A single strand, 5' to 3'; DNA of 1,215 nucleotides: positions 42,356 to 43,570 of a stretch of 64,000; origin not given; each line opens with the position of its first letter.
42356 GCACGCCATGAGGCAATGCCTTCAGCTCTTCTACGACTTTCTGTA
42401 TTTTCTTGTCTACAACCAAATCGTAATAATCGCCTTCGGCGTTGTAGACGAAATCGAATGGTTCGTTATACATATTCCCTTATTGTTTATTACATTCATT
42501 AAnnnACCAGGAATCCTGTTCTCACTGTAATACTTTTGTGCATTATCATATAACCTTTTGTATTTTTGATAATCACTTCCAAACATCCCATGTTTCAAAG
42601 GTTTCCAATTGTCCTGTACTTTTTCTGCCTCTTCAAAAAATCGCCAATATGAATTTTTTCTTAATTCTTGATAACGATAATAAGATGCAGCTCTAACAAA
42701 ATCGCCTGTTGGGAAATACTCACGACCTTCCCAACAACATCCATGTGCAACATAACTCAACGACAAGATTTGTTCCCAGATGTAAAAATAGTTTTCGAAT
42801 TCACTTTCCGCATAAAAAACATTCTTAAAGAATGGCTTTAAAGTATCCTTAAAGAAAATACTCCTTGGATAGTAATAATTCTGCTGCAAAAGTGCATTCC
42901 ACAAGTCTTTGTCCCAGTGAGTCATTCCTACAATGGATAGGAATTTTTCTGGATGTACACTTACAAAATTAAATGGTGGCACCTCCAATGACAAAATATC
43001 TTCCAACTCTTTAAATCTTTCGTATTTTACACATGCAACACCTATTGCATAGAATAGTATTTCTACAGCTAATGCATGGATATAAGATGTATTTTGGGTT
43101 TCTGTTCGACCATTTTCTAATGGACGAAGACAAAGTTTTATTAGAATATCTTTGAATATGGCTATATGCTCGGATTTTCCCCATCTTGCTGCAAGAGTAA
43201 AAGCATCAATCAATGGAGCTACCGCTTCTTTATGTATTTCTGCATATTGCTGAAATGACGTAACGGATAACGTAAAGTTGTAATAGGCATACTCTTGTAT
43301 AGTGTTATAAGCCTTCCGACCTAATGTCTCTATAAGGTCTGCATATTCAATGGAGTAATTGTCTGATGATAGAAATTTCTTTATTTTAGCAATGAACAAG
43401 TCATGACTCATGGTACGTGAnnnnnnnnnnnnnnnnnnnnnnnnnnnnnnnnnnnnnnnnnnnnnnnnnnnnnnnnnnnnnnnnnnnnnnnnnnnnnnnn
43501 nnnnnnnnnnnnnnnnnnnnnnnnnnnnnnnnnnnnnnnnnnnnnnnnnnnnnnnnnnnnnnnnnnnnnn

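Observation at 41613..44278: Defense-type SIR2 domain protein translationally overlapping the HNH gene, followed by an uncharacterised 286-aa partner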

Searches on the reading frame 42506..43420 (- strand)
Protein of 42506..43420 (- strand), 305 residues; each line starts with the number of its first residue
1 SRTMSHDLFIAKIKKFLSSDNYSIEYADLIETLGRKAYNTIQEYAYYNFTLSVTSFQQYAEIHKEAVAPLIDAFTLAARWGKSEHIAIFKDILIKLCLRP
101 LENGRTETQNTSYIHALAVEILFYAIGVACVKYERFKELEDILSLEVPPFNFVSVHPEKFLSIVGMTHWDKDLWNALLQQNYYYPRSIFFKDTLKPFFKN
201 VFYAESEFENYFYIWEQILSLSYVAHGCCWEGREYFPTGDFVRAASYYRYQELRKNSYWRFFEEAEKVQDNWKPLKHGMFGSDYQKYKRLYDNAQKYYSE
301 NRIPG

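Call 43: search_protein_representatives(protein=window:42506-43420:-)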
Query: 305 residues. Proteins with E-value up to 0.001 (for the whole library): 246; up to 1e-10: 52; up to 1e-30: 12. The best 150 are listed.
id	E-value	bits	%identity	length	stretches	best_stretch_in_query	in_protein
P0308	3.6e-68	246.6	38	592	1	1-303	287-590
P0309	1.2e-60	221.9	37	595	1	5-299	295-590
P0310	5.6e-58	213.2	52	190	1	10-192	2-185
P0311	5.0e-54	200.2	41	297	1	26-300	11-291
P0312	1.8e-50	188.5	36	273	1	36-299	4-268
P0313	6.7e-50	186.6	32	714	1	6-301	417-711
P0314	1.6e-45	172.3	32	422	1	1-301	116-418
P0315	5.3e-44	167.3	32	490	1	4-300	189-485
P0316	6.1e-44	167.1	31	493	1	6-301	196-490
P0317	3.6e-40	154.7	32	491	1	9-302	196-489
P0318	1.7e-32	129.4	35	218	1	93-302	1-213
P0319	6.1e-31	124.4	28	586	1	2-296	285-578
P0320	1.5e-28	116.5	30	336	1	3-300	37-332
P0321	5.4e-27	111.4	45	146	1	121-241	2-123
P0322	2.3e-26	109.4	33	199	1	110-302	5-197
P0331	3.0e-19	86.0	24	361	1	4-297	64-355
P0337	6.8e-17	78.2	24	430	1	7-294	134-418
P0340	8.5e-16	74.6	24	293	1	5-297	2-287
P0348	3.7e-13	66.0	30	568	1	9-292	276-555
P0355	2.4e-11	60.0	22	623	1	5-295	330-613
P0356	4.6e-11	59.1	26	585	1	9-289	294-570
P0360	1.1e-10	57.9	24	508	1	10-291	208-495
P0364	3.6e-10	56.2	25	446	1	10-294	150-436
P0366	5.8e-10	55.5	26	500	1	45-299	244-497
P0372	1.7e-09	53.9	25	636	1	10-289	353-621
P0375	3.4e-09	53.0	23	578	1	12-293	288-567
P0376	3.8e-09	52.8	22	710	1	9-298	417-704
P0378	6.0e-09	52.2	24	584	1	11-288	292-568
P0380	1.3e-08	51.1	23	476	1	12-290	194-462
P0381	1.5e-08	50.8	24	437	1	5-292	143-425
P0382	1.6e-08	50.7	26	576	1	7-287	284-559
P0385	2.7e-08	50.0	23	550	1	9-298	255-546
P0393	5.1e-08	49.1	24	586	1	10-299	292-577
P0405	2.0e-07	47.1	22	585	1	9-293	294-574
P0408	2.6e-07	46.8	24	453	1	12-293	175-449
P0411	4.4e-07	46.0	22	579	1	10-294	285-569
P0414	5.4e-07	45.7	24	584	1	6-289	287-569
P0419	6.3e-07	45.5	23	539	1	6-300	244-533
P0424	1.1e-06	44.8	24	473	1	12-292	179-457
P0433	2.3e-06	43.7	23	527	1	9-287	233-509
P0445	4.3e-06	42.8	23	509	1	9-289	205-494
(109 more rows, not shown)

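Call 44: search_protein_families(library=pfam, proteins=[P0313, P0376, P0315, P0316, P0314, P0337, P0364, P0360, P0385, P0372], max_evalue=0.01)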
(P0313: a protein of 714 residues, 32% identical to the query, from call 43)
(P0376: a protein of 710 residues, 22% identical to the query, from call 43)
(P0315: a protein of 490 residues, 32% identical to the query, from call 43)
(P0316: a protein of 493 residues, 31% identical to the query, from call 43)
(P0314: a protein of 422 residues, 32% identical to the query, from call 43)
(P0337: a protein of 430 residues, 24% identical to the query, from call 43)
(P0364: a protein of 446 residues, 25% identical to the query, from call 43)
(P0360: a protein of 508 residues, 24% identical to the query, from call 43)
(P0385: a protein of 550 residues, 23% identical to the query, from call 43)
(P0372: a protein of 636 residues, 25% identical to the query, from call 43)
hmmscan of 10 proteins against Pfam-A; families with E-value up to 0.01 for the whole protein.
P0313 (714 aa): 2 families
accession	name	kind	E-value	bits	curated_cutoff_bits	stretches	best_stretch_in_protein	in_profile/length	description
PF13676.11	TIR_2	-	2.4e-11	44.6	28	1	246-371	1-112/122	TIR domain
PF08357.16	SEFIR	-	3.8e-09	37.4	23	1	246-323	3-87/150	SEFIR domain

P0376 (710 aa): 5 families
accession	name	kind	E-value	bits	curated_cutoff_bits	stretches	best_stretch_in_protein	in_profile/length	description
PF00069.31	Pkinase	-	5.7e-22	78.8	31.7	1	172-322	2-141/263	Protein kinase domain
PF07714.23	PK_Tyr_Ser-Thr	-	6.4e-15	55.6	23.1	1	172-323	2-146/258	Protein tyrosine and serine/threonine kinase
PF06176.17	WaaY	-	0.0006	20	20.3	1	259-323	120-178/229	Lipopolysaccharide core biosynthesis protein (WaaY)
PF03109.22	ABC1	-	0.0011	18.7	22.9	0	258-319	144-205/244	ABC1 atypical kinase-like domain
PF01163.29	RIO1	-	0.0027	17.8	22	1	227-323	51-148/187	RIO domain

P0315 (490 aa): 2 families
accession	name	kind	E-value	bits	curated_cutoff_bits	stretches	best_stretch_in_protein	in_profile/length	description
PF13676.11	TIR_2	-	1.5e-14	54.9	28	1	22-152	1-118/122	TIR domain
PF08357.16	SEFIR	-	2e-11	44.8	23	1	22-121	3-118/150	SEFIR domain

P0316 (493 aa): 2 families
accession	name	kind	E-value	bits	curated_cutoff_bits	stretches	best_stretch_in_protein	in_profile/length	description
PF08357.16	SEFIR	-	1.6e-10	41.9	23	1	21-111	3-96/150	SEFIR domain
PF13676.11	TIR_2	-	3.5e-10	40.9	28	1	21-155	1-121/122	TIR domain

P0314 (422 aa): 0 families

P0337 (430 aa): 0 families

P0364 (446 aa): 0 families

P0360 (508 aa): 0 families

P0385 (550 aa): 4 families
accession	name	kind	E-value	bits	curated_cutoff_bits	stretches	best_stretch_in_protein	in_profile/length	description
PF00069.31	Pkinase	-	8.4e-19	68.4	31.7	1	9-157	3-141/263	Protein kinase domain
PF07714.23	PK_Tyr_Ser-Thr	-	1.1e-15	58.1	23.1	1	9-158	3-146/258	Protein tyrosine and serine/threonine kinase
PF01163.29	RIO1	-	0.0024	17.9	22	1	22-184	3-170/187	RIO domain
PF01798.23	Nop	-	0.003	17.5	25.4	1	216-288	51-119/228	snoRNA binding domain, fibrillarin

P0372 (636 aa): 2 families
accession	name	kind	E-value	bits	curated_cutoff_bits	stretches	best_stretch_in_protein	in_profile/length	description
PF13614.12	AAA_31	-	7.8e-07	29.6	27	1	7-212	2-165/177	AAA domain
PF01656.29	CbiA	-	8.8e-05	22.9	25.4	1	9-90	1-54/125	CobQ/CobB/MinD/ParA nucleotide binding domain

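Call 45: search_protein_families(library=pfam, proteins=[P0355, P0380, P0408, P0419, P0433, P0445, P0366, P0381, P0424, P0331], max_evalue=0.01)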
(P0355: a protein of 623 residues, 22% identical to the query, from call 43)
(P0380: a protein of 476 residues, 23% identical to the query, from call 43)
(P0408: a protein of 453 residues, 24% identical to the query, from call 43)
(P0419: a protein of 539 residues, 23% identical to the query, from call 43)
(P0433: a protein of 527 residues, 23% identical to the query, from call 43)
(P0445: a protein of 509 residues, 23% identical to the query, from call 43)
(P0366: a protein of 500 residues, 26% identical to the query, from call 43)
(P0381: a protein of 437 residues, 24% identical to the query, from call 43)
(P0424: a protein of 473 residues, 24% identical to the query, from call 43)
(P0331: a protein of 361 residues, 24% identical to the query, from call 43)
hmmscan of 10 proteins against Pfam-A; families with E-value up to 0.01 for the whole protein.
P0355 (623 aa): 4 families
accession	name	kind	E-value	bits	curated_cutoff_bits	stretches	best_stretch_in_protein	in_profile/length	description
PF01656.29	CbiA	-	1.9e-12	47.7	25.4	1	9-252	2-119/125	CobQ/CobB/MinD/ParA nucleotide binding domain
PF13614.12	AAA_31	-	7.8e-10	39.4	27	1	6-191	2-164/177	AAA domain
PF10609.15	ParA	-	6.8e-05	22.8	27.1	1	6-54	4-52/246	NUBPL iron-transfer P-loop NTPase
PF02374.21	ArsA_ATPase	-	0.0073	16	24.3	0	10-55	5-49/305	Anion-transporting ATPase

P0380 (476 aa): 2 families
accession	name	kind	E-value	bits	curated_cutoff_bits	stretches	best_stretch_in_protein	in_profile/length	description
PF13676.11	TIR_2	-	2.6e-13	51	28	1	13-144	1-119/122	TIR domain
PF08357.16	SEFIR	-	4.3e-13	50.2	23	1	13-112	3-98/150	SEFIR domain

P0408 (453 aa): 2 families
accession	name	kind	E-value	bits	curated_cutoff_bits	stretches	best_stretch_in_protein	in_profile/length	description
PF13676.11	TIR_2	-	2.5e-13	51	28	1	13-108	1-94/122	TIR domain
PF01582.25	TIR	-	0.0034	17.7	21.3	1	54-99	43-88/179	TIR domain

P0419 (539 aa): 1 family
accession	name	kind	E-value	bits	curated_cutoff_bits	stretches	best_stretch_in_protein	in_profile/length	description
PF13289.12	SIR2_2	-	3.4e-09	37.4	24.5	1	81-171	2-94/141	SIR2-like domain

P0433 (527 aa): 1 family
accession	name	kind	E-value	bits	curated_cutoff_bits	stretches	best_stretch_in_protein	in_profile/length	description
PF00656.27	Peptidase_C14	-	2.5e-06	27.8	21.4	1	5-96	42-136/233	Caspase domain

P0445 (509 aa): 3 families
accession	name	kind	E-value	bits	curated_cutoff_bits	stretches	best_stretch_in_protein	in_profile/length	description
PF13676.11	TIR_2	-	8.2e-14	52.6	28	1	14-121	2-104/122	TIR domain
PF01582.25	TIR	-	3.4e-06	27.4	21.3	1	18-148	11-141/179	TIR domain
PF01951.21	Archease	-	0.0037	18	25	0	344-419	7-81/136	Archease protein family (MTH1598/TM1083)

P0366 (500 aa): 0 families

P0381 (437 aa): 0 families

P0424 (473 aa): 1 family
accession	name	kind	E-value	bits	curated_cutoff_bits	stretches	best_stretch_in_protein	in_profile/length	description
PF10137.14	CAP12-PCTIR_TIR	-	0.00015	22.2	24.7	1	58-112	43-100/119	CAP12/Pycsar effector protein, TIR domain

P0331 (361 aa): 0 families

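Call 48: search_protein_families(library=padloc, proteins=[P0315, P0316, P0380, P0313, P0385, P0355, P0433, P0314, P0340, P0445], max_evalue=0.001)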
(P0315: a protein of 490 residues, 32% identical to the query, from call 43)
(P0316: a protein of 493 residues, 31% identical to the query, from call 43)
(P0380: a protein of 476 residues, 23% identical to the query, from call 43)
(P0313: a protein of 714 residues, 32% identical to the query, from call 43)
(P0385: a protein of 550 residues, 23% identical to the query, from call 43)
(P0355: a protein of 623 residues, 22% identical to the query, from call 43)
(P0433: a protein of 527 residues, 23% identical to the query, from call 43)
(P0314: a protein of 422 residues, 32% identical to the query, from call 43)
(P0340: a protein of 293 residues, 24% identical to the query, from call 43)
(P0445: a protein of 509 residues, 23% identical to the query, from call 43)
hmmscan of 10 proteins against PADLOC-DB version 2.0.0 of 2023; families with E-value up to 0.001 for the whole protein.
P0315 (490 aa): 4 families
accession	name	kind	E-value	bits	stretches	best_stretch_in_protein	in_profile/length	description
PDLC03957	bSEFIR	-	6.8e-57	192.1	1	17-291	37-285/412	-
PDLC05061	PDC-S65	-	8.6e-32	109.1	1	189-484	302-587/592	-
PDLC05060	PDC-S65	-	4.7e-08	30.4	1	193-435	214-458/503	-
PDLC05062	PDC-S66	-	0.00036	18.1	1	22-89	151-216/282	-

P0316 (493 aa): 3 families
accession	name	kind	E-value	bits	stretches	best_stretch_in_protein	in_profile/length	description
PDLC03957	bSEFIR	-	7.3e-51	172.3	1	17-220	37-250/412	-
PDLC05061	PDC-S65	-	2e-34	117.9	1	192-492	300-591/592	-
PDLC05060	PDC-S65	-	5.2e-08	30.2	1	194-413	210-427/503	-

P0380 (476 aa): 3 families
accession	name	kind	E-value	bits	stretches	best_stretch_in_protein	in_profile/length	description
PDLC03957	bSEFIR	-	9.7e-58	194.9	1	7-386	35-330/412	-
PDLC05061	PDC-S65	-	2.3e-33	114.3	1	172-468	287-584/592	-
PDLC05060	PDC-S65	-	3.9e-15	53.7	1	173-403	196-430/503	-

P0313 (714 aa): 3 families
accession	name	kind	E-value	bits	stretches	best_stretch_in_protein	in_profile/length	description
PDLC03957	bSEFIR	-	5.9e-48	162.7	1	241-411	37-203/412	-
PDLC05061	PDC-S65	-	1.5e-30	105.1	1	417-713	304-591/592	-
PDLC05060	PDC-S65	-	2.7e-06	24.6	1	418-634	213-427/503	-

P0385 (550 aa): 29 families (the best 25 are shown)
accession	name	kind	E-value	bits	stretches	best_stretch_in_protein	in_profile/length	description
PDLC05061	PDC-S65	-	3.6e-44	150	1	245-547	297-587/592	-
PDLC05060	PDC-S65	-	1.1e-31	108.3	1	248-548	208-500/503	-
PDLC04138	mad6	-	1.3e-24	85.1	1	3-157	49-196/659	mads_6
PDLC04042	PD-T4-6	-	2.2e-23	81.3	1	3-157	7-152/292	-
PDLC04057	PD-T4-6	-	4.5e-22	76.7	1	3-157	6-151/443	-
PDLC04053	PD-T4-6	-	1.9e-19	68.3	1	7-157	11-154/311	-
PDLC04060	PD-T4-6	-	2.3e-19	67.7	1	6-157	9-151/486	-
PDLC04047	PD-T4-6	-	5.1e-19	66.5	1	3-157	8-154/327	-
PDLC04061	PD-T4-6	-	1.2e-16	59.3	1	6-157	17-163/510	-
PDLC04054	PD-T4-6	-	9.5e-16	56.1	1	11-151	16-147/347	-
PDLC04048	PD-T4-6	-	7.5e-15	53.1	1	7-157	12-154/354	-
PDLC04043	PD-T4-6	-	1.5e-14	51.9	1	7-156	17-157/452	-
PDLC04052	PD-T4-6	-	7.9e-14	49.7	1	4-157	8-156/496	-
PDLC04055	PD-T4-6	-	5.9e-12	43.1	1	12-157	77-215/496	-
PDLC04040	PD-T4-6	-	3.2e-11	40.7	1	13-157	2-145/547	-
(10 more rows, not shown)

P0355 (623 aa): 4 families
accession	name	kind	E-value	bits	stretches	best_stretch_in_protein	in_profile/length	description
PDLC05061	PDC-S65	-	3.2e-45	153.5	1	308-617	280-587/592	-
PDLC05060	PDC-S65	-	2.5e-32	110.4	1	308-614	188-496/503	-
PDLC04559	PDC-M28B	-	4e-27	93.4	1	5-183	128-311/438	-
PDLC04560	PDC-M28B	-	9e-13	46.3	1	5-72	14-80/327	-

P0433 (527 aa): 3 families
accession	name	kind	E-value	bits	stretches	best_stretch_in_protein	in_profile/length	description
PDLC05061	PDC-S65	-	8e-45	152.2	1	235-518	309-584/592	-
PDLC05060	PDC-S65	-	1.3e-28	98.2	1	235-518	217-496/503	-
PDLC02987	caspase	-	6.3e-13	46.7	1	4-161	46-146/453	-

P0314 (422 aa): 5 families
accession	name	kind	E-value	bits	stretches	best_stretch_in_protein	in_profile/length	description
PDLC05061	PDC-S65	-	1.8e-85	286.4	1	2-418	185-589/592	-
PDLC05060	PDC-S65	-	9.4e-48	161.3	1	2-328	93-417/503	-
PDLC02419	Aga_SIR2-PNTD1-PNTD2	-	1.6e-07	28.4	1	1-58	167-223/558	Class I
PDLC02401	Aga_SIR2-PNTD1-PNTD2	-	4.3e-06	23.8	1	2-55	141-193/524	Class I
PDLC02384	pAgo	-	1.4e-05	21.6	1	1-70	181-249/1030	-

P0340 (293 aa): 2 families
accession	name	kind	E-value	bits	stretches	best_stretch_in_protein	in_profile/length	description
PDLC05061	PDC-S65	-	4.7e-43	146.3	1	2-289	303-587/592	-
PDLC05060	PDC-S65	-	2.8e-21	74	1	4-287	213-497/503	-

P0445 (509 aa): 4 families
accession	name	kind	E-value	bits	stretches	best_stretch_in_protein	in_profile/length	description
PDLC00420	ThsB1|ThsB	-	4.9e-65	217.8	1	12-155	3-146/319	TIR-like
PDLC05061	PDC-S65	-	1.2e-45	155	1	204-507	306-590/592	-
PDLC05060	PDC-S65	-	2.7e-37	126.8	1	194-508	204-503/503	-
PDLC02012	SAVED5--SAVED_TIR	-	9.1e-09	32.9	1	11-122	14-118/404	-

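Call 54: search_solved_structures(query=A3, max_evalue=10, show_alignments=1)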
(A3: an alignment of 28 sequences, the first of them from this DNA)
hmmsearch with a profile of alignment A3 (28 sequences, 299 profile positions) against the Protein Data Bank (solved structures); distinct sequences matched with E-value up to 10: 13.
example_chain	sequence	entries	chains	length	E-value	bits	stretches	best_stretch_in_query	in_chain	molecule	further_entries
2lw1_A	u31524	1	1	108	0.042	16.1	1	179-221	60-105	ABC transporter ATP-binding protein uup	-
7ext_V3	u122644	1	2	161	0.62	12.3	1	8-65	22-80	Allophycocyanin subunit alpha-B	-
3jc8_Ca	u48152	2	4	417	0.64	12.2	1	86-129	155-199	Type 4 fimbrial assembly protein PilC | PilC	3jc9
5ook_B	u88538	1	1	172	0.67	12.2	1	6-83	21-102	Phycocyanin, beta subunit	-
1po5_A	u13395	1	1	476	1.4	11.1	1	178-263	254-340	Cytochrome P450 2B4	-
1suo_A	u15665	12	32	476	1.4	11.1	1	178-263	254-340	Cytochrome P450 2B4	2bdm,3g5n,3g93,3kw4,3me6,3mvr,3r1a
3tk3_A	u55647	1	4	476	1.4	11.1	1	178-263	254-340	Cytochrome P450 2B4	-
2q6n_A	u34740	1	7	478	1.4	11.1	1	178-263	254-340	Cytochrome P450 2B4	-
6bww_A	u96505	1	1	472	1.4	11.1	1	178-263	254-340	Cytochrome P450 2B4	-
5iut_A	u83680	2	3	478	1.4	11.1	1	178-263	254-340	Cytochrome P450 2B4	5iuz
4mgj_A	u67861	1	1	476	1.4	11.1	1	178-263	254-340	Cytochrome P450 2B4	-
5em4_A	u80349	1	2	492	1.5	11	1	178-263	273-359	Cytochrome P450 2B4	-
9i1r_J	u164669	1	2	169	1.8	10.7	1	6-48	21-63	Allophycocyanin beta-18 subunit apoprotein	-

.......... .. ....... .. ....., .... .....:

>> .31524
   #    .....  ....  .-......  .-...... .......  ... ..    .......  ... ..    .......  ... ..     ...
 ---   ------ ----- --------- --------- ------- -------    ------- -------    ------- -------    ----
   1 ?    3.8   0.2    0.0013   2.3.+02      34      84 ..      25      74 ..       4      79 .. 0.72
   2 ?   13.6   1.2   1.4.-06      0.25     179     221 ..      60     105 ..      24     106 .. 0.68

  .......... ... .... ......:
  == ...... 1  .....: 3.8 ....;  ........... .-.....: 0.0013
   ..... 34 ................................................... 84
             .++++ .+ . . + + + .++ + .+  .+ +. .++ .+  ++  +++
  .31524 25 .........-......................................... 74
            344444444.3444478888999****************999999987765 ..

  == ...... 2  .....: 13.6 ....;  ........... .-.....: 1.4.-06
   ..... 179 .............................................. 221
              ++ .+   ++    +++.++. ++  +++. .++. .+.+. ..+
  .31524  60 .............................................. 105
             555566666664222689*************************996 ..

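Call 55: search_protein_families(library=pfam, alignment_id=A3, max_evalue=1)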
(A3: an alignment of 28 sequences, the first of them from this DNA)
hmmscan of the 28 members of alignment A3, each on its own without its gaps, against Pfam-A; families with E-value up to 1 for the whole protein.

A. member 1, seq(305 aa): 1 family
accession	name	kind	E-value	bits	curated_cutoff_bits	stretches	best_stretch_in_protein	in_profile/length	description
PF04078.19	Rcd1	-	0.2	11.4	37.7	1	93-147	139-193/260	Cell differentiation family, Rcd1-like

B. families by the number of members that match (of 28 scanned): 23 families
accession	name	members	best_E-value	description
PF13240.11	Zn_Ribbon_1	1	8e-05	zinc-ribbon domain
PF13248.11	Zn_ribbon_3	1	0.00015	zinc-ribbon domain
PF16289.11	PIN_12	1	0.0017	PIN domain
PF23830.1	DUF7200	1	0.01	Domain of unknown function (DUF7200)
PF12773.13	DZR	1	0.011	Double zinc ribbon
PF09986.15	DUF2225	1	0.029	Uncharacterized protein conserved in bacteria (DUF2225)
PF22788.2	COP9_hel_rpt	1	0.03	COP9 signalosome complex subunit 3, N-terminal helical repeats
PF04909.20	Amidohydro_2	1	0.033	Amidohydrolase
PF08378.17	NERD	1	0.035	Nuclease-related domain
PF01039.27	Carboxyl_trans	1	0.067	Carboxyl transferase domain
PF25310.1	VG15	1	0.07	VG15 protein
PF20266.3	Mab-21_C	1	0.073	Mab-21 protein HhH/H2TH-like domain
PF17914.6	HopA1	1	0.11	HopA1 effector protein family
PF07730.19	HisKA_3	1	0.13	Histidine kinase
PF10905.13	DUF2695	1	0.14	Protein of unknown function (DUF2695)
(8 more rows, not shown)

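Call 85: search_protein_families(library=padloc, proteins=[window:42506-43420:-], max_evalue=10)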
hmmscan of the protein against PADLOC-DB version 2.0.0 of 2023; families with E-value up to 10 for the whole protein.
seq(305 aa): 2 families
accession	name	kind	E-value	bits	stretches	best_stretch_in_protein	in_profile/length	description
PDLC05061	PDC-S65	-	4.1e-44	149.8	1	3-301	301-589/592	-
PDLC05060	PDC-S65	-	1.1e-18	65.4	1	3-227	209-432/503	-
